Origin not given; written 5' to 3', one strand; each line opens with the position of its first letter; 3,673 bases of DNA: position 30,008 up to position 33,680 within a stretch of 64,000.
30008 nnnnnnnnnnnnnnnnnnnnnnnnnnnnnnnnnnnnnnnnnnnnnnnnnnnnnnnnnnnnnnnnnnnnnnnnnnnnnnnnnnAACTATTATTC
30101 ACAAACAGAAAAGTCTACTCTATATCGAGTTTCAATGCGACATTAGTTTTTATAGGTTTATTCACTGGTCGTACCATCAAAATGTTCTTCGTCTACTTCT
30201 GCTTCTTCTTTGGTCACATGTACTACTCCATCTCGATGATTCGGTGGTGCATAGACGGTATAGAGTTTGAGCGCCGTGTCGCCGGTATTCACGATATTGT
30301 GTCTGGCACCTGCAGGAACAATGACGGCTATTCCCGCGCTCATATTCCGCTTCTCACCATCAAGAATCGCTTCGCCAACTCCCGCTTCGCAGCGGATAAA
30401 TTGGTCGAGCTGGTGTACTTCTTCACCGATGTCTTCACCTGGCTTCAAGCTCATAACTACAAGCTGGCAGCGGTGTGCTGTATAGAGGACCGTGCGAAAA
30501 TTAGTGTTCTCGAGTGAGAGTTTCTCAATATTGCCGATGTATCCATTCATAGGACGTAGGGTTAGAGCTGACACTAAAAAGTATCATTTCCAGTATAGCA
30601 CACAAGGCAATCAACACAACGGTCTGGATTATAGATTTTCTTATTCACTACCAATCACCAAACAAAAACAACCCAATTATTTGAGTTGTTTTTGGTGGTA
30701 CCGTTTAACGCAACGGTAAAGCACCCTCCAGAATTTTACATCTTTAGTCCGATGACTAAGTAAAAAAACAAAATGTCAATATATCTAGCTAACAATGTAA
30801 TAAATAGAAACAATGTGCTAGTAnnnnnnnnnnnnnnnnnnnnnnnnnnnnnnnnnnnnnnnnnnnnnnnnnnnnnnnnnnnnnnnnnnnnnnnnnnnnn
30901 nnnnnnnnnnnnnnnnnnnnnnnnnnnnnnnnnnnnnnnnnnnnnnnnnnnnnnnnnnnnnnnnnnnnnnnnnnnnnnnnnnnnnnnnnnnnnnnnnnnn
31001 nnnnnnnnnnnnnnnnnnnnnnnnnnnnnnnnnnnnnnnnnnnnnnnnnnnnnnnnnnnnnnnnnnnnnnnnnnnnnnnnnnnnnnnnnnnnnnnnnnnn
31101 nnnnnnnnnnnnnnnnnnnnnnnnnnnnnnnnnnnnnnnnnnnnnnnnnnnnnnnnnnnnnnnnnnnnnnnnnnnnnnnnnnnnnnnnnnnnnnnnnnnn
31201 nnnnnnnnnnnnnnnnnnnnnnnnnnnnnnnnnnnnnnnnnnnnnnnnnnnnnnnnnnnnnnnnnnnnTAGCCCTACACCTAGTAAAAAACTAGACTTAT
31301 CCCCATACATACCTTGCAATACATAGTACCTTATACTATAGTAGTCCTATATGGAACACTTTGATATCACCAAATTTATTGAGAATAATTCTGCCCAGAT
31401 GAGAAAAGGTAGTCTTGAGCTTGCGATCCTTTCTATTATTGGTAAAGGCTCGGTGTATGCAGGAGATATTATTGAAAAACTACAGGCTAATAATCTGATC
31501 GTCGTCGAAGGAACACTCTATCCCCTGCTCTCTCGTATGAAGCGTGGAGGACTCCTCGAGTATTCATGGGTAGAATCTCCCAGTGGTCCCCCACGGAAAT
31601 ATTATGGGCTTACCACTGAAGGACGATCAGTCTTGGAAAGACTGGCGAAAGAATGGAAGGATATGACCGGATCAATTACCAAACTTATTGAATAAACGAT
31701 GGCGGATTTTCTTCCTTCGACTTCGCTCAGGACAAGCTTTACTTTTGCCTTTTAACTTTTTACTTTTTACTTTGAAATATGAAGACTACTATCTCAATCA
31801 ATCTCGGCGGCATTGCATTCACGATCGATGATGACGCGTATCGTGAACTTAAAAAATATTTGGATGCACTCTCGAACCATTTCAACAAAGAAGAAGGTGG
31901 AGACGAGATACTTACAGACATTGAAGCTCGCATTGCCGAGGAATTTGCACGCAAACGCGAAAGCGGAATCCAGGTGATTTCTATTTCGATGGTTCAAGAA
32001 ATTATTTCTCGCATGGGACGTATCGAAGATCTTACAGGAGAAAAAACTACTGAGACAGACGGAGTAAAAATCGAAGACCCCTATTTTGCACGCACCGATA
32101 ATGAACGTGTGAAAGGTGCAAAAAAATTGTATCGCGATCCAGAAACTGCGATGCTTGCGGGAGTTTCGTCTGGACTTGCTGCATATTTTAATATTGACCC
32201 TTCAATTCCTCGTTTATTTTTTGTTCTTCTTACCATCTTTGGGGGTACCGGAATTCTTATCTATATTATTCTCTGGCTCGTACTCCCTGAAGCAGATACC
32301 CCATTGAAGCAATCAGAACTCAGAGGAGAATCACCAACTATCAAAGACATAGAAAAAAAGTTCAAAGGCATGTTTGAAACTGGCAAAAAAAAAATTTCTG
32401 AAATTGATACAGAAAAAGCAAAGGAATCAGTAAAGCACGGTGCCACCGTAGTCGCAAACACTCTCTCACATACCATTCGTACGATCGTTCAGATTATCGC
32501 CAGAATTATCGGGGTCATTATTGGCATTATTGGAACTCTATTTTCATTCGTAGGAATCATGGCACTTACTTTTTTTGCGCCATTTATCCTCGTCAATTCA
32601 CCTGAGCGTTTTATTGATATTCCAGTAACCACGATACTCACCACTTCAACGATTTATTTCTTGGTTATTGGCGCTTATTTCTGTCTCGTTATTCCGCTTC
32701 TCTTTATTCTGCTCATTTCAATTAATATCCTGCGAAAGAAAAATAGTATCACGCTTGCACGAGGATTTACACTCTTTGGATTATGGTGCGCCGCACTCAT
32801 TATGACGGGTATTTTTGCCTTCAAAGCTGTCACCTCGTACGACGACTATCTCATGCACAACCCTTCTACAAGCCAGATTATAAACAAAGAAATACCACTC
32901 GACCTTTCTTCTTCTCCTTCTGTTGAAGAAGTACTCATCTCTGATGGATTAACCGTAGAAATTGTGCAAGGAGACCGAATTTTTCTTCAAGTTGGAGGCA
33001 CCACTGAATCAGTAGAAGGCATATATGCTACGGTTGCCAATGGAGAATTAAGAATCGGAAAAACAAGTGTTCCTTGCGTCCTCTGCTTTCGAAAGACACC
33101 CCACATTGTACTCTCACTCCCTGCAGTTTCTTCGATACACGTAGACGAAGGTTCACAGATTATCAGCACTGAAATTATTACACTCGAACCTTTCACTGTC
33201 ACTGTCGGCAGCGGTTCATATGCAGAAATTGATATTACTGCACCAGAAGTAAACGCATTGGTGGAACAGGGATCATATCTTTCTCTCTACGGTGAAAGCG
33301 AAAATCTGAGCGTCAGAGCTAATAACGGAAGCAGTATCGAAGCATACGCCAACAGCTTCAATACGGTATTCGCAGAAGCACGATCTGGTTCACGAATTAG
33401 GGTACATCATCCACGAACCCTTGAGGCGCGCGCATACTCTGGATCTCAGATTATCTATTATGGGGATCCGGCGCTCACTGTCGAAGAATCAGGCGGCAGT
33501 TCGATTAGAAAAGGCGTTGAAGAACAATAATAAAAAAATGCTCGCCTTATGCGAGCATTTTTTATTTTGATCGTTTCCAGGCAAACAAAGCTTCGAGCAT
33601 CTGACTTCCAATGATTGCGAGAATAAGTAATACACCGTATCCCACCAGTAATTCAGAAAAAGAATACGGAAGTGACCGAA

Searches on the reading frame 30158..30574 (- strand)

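Call 91: search_protein_families(library=pfam, proteins=[window:30158-30574:-], max_evalue=0.001)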
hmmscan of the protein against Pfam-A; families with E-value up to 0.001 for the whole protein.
window:30158-30574:- (138 aa): 1 family
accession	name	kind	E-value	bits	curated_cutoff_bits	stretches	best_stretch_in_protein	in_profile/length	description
PF07883.17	Cupin_2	-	2.9e-15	56.2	27.2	1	40-108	2-70/70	Cupin domain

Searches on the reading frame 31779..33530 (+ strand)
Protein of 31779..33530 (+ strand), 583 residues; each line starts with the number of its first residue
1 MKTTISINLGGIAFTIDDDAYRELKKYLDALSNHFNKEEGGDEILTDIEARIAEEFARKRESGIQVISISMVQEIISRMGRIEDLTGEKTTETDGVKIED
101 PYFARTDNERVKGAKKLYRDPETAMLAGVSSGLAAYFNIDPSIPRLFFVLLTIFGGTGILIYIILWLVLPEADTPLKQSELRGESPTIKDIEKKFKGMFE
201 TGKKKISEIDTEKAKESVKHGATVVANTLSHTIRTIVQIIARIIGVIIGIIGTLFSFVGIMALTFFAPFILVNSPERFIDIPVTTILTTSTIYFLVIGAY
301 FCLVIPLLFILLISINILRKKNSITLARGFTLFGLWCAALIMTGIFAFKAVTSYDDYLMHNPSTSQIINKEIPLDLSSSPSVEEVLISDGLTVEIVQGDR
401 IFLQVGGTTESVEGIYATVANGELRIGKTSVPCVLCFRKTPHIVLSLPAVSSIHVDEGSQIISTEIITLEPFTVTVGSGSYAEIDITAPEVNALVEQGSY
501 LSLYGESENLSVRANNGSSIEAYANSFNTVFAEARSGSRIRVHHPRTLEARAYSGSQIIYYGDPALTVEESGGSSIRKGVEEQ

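Call 49: search_protein_families(library=pfam, proteins=[window:31779-33530:+], max_evalue=0.001)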
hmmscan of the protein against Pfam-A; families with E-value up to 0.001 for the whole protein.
window:31779-33530:+ (583 aa): 4 families
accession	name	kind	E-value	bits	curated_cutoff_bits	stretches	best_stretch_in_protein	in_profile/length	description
PF04024.17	PspC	-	3e-23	81.8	25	1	115-172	1-58/58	PspC domain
PF10988.14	DUF2807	-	4.9e-20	72.5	24.2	1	384-564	4-181/181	Putative auto-transporter adhesin, head GIN domain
PF22571.1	LiaI-LiaF-TM_PspC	-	7.6e-13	48.9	27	1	213-354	3-142/142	PspC transmembrane region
PF22564.2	HAAS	-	7.8e-05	23.4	27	1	26-85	1-52/55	HAAS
